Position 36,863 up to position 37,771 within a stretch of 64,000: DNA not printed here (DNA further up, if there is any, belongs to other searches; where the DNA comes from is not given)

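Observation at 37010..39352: MurJ lipid II flippase fused, via an extra 15th TM helix, to an extracytoplasmic papain-like (C39-like) domain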

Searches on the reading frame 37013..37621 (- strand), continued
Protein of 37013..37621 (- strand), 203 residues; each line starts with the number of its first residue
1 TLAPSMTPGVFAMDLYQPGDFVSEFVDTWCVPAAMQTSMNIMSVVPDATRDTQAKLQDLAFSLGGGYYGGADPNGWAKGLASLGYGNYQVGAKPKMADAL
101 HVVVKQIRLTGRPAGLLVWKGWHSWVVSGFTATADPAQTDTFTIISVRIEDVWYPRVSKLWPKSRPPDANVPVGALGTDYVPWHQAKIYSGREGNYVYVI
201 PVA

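Call 69: search_solved_structures(query=A1, max_evalue=10, show_alignments=2)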
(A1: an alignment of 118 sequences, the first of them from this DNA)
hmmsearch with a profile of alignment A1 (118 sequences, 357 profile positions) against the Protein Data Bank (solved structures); distinct sequences matched with E-value up to 10: 3.
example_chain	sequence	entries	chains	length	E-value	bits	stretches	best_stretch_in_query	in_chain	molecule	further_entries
1xeq_A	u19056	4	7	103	1.9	11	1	156-199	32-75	Nonstructural protein NS1 | Non-structural protein 1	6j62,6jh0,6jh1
3rt3_C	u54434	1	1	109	2.2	10.8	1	156-199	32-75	Non-structural protein 1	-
3r66_A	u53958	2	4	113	2.3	10.8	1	156-199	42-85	Non-structural protein 1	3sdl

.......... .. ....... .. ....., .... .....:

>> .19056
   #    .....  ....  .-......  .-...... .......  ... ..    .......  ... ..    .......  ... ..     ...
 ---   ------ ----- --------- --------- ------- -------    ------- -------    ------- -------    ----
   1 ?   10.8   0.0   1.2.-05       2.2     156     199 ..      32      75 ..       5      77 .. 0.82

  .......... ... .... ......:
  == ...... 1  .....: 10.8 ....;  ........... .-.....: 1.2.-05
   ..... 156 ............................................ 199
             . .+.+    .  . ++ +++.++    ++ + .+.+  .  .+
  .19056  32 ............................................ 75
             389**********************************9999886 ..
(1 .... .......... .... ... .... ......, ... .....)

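Call 70: search_protein_families(library=pfam, alignment_id=A1, max_evalue=1)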
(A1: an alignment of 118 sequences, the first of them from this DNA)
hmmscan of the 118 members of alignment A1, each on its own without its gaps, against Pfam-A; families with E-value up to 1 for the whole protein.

A. member 1, seq(203 aa): 0 families

B. families by the number of members that match (of 118 scanned): 32 families (the first 25 are shown)
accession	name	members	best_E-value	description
PF13529.12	Peptidase_C39_2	8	0.019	Peptidase_C39 like family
PF10348.14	DUF2427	2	0.025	Domain of unknown function (DUF2427)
PF12385.14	Peptidase_C70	2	0.039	Papain-like cysteine protease AvrRpt2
PF11814.14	DUF3335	2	0.074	Peptidase_C39 like family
PF05887.16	Trypan_PARP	2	0.1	Procyclic acidic repetitive protein (PARP)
PF10738.15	Lpp-LpqN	2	0.13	Probable lipoprotein LpqN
PF13389.11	DUF4107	2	0.3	Protein of unknown function (DUF4107)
PF06980.17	DUF1302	1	0.0035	Protein of unknown function (DUF1302)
PF10920.14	DUF2705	1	0.0078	Protein of unknown function (DUF2705)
PF12442.13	DUF3681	1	0.017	Protein of unknown function (DUF3681)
PF12216.13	m04gp34like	1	0.033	Immune evasion protein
PF12704.14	MacB_PCD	1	0.036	MacB-like periplasmic core domain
PF17626.7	IncF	1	0.041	Inclusion membrane protein F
PF21777.3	SDR-like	1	0.042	Short chain dehydrogenase-like protein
PF15285.11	BH3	1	0.057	Beclin-1 BH3 domain, Bcl-2-interacting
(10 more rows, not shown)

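Call 71: list_cluster_members(proteins=[P0377, P0383, P0365, P0362, P0375, P0241, P0121, P0448])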
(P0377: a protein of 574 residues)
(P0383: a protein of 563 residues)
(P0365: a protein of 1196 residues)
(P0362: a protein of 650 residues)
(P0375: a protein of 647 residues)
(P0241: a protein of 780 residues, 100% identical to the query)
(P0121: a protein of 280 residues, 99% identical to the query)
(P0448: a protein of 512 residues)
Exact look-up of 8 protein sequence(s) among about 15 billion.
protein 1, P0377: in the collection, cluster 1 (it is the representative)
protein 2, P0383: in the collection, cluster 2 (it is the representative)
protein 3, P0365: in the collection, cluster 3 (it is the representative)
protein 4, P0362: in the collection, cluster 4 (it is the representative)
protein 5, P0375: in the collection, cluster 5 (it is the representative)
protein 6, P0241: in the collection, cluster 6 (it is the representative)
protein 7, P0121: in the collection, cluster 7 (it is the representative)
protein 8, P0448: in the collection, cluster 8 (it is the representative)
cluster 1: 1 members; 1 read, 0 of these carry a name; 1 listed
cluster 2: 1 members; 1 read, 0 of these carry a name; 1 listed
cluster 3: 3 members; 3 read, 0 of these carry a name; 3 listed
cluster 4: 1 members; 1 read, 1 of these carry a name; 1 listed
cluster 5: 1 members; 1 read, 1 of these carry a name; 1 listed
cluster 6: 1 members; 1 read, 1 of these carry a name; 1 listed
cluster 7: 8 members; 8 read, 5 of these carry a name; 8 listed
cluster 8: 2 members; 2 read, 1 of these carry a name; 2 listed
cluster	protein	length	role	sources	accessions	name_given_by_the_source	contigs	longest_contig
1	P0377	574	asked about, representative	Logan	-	-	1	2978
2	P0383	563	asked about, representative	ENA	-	-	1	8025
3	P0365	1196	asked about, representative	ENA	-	-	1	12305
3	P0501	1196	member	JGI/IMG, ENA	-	-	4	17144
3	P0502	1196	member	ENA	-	-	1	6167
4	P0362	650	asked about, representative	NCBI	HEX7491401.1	MAG TPA: hypothetical protein VF337_06835 [Candidatus Limnocylindrales bacterium]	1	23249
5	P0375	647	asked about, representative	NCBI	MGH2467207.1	MAG: hypothetical protein ACRDGL_05710 [Candidatus Limnocylindrales bacterium]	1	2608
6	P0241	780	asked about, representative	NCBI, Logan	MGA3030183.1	MAG: lipid II flippase MurJ [Candidatus Limnocylindrales bacterium]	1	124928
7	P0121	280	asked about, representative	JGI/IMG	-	-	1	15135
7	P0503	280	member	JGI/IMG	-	hypothetical protein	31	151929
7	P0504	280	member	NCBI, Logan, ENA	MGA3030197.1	MAG: hypothetical protein ABSE58_05580 [Candidatus Limnocylindrales bacterium]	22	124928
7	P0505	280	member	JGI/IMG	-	hypothetical protein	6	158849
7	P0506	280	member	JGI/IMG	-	hypothetical protein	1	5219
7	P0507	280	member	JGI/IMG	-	hypothetical protein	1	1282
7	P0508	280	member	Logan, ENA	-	-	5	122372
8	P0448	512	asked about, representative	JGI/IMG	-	ankyrin repeat protein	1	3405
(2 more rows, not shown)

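Call 76: search_protein_families(library=phrogs, proteins=[window:37013-37621:-, P0377, P0074], max_evalue=1)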
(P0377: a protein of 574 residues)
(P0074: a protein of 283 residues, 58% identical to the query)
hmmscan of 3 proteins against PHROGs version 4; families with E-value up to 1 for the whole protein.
seq(203 aa): 0 families

P0377 (574 aa): 5 families
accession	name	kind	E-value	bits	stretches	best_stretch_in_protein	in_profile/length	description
phrog_8822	-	unknown function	2.2e-29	103.5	3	14-197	10-188/394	-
phrog_7816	-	unknown function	6.7e-13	48.8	1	31-300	432-700/739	-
phrog_13094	-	unknown function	6.8e-10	39.7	2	27-196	18-182/475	-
phrog_8680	-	unknown function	0.011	15.8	0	208-226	175-193/221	-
phrog_28212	-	unknown function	0.27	11.8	0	152-183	16-47/187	-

P0074 (283 aa): 1 family
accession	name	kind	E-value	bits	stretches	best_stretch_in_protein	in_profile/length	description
phrog_3481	-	unknown function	0.11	13.3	0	218-235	24-41/65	-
